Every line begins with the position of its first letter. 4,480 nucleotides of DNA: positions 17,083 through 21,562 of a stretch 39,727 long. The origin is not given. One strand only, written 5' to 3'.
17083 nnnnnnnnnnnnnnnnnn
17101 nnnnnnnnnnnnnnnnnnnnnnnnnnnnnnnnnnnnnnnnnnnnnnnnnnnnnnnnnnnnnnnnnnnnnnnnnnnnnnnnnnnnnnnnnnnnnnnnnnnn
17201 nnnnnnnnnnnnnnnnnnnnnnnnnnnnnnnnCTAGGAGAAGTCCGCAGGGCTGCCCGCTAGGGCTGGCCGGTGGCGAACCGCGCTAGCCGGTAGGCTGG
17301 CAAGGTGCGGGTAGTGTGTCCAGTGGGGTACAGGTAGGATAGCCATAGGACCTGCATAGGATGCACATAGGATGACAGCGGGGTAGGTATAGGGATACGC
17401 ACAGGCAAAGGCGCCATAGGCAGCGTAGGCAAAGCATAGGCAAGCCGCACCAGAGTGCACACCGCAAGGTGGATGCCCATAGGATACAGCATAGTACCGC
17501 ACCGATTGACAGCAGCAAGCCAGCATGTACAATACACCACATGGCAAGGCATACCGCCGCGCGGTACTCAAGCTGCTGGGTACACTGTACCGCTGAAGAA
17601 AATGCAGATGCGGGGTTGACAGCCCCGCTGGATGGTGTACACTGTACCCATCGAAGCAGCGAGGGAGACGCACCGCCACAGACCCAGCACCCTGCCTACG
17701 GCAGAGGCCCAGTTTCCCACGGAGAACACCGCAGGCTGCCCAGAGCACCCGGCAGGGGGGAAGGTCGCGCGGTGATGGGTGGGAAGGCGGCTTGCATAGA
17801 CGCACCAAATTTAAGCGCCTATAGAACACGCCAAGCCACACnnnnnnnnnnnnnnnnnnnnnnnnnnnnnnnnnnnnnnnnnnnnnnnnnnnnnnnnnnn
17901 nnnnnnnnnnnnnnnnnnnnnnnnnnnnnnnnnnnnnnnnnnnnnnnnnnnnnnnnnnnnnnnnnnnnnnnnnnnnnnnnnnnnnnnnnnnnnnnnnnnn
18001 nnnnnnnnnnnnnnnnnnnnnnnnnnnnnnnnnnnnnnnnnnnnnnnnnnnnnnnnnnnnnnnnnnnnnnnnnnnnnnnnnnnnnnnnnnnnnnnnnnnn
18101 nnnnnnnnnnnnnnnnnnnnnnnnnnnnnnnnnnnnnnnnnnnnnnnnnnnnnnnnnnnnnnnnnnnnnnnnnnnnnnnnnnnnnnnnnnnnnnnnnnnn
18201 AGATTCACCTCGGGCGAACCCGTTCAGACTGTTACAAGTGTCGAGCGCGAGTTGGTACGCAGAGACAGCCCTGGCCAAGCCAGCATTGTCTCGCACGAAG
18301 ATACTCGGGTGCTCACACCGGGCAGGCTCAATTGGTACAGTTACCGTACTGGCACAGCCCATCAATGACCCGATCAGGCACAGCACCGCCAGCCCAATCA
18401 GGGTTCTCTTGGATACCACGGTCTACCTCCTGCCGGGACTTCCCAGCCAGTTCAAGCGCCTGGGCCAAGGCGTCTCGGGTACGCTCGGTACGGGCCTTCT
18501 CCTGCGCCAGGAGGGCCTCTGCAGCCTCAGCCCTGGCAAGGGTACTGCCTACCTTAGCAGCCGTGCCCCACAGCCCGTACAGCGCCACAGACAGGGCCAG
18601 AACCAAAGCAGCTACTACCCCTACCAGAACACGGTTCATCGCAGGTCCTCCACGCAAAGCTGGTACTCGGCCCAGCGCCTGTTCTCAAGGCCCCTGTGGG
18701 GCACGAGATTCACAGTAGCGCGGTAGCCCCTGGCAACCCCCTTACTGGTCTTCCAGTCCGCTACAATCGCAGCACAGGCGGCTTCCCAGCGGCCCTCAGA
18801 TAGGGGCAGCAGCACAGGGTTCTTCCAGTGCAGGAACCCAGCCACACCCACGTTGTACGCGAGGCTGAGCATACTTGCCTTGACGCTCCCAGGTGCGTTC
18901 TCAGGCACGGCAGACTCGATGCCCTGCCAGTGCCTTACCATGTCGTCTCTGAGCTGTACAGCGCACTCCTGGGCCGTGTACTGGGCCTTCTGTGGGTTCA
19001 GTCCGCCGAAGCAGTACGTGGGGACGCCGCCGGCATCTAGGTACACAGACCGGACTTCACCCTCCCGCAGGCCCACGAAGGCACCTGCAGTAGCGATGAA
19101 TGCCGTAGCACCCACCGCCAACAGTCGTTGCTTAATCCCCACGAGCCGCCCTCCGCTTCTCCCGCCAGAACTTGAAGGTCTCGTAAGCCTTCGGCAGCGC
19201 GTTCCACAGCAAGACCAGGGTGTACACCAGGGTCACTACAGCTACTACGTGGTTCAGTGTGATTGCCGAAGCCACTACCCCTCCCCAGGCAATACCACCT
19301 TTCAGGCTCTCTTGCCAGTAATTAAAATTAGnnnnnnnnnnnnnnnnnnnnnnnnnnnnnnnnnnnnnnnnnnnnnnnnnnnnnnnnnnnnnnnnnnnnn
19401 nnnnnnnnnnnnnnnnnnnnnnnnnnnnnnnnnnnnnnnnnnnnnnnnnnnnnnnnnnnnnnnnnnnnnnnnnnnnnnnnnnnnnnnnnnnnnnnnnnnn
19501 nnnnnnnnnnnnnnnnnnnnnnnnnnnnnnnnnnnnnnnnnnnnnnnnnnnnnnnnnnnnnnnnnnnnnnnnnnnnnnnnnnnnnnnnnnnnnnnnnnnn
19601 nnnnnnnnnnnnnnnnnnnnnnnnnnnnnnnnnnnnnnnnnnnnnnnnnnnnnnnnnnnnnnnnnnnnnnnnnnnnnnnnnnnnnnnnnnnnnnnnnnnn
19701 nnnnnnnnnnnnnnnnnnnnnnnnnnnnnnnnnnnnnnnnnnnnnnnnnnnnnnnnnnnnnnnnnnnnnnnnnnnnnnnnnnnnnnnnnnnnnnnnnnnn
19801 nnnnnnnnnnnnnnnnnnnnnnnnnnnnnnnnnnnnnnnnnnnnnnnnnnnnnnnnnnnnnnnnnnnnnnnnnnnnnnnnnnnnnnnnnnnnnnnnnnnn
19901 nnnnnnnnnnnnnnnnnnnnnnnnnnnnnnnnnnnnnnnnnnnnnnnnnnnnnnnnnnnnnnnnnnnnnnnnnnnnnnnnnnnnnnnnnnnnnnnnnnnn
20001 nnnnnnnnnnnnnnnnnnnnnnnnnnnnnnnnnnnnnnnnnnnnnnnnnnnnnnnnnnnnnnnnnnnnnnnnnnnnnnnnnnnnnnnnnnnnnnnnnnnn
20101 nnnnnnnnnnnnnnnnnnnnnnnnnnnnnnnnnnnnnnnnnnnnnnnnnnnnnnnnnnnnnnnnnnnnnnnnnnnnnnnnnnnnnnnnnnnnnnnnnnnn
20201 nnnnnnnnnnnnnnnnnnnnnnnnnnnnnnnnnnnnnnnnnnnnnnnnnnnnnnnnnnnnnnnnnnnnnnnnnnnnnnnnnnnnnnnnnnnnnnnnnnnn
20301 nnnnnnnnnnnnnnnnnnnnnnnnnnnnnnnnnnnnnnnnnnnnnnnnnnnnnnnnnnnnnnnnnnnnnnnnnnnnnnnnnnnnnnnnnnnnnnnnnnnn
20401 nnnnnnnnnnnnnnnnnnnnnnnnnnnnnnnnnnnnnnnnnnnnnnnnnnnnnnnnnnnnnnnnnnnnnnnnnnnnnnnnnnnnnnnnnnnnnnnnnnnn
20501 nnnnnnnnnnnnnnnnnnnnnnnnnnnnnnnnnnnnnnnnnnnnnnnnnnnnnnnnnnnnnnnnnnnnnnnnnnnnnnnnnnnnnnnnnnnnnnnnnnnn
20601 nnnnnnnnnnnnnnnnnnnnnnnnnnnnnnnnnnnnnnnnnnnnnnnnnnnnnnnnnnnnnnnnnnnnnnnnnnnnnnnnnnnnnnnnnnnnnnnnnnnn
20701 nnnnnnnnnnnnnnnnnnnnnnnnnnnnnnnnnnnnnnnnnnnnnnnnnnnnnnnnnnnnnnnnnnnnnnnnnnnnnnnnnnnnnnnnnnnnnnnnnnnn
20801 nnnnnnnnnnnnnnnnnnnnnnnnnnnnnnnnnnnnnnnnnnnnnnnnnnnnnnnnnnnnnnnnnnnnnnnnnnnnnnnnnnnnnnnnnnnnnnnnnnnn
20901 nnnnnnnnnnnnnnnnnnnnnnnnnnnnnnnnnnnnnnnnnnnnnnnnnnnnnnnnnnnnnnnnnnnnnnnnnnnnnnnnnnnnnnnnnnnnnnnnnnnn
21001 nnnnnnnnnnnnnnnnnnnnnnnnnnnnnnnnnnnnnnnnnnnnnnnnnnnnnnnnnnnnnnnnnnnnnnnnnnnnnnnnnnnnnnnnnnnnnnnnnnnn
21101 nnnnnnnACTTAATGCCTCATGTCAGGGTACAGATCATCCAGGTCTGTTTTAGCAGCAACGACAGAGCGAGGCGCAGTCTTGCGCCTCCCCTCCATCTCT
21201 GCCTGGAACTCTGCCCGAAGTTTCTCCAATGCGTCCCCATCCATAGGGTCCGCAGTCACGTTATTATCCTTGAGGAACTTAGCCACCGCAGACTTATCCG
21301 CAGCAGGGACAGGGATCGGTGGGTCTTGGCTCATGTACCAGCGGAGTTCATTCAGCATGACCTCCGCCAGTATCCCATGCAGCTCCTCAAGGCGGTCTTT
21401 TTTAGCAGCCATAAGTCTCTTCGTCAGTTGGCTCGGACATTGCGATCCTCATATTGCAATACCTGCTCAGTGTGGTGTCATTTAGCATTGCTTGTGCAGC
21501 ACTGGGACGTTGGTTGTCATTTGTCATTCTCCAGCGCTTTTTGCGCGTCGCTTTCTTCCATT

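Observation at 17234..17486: Helically phased TAGG iteron-like array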

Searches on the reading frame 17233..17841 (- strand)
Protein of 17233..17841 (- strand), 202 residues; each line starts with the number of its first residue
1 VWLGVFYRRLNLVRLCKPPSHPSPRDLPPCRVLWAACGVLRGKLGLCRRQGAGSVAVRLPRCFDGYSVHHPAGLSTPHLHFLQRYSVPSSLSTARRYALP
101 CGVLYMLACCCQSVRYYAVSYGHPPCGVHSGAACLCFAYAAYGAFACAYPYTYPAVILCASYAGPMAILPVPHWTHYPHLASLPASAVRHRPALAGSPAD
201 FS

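Call 51: search_protein_families(library=phrogs, proteins=[window:17233-17841:-], max_evalue=0.01)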
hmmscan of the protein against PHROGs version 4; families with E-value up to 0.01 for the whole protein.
window:17233-17841:- (202 aa): 0 families

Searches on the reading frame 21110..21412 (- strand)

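Call 51: search_protein_families(library=phrogs, proteins=[window:21110-21412:-], max_evalue=0.01)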
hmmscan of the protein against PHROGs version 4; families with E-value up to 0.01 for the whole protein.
window:21110-21412:- (100 aa): 3 families
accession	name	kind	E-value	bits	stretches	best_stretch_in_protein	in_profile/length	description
phrog_891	-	head and packaging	1.4e-27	97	1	1-93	7-98/106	terminase small subunit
phrog_34686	-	unknown function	1.4e-08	35.9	1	3-78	31-99/123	-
phrog_9441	-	head and packaging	0.0011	20.1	1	9-74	31-93/119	terminase small subunit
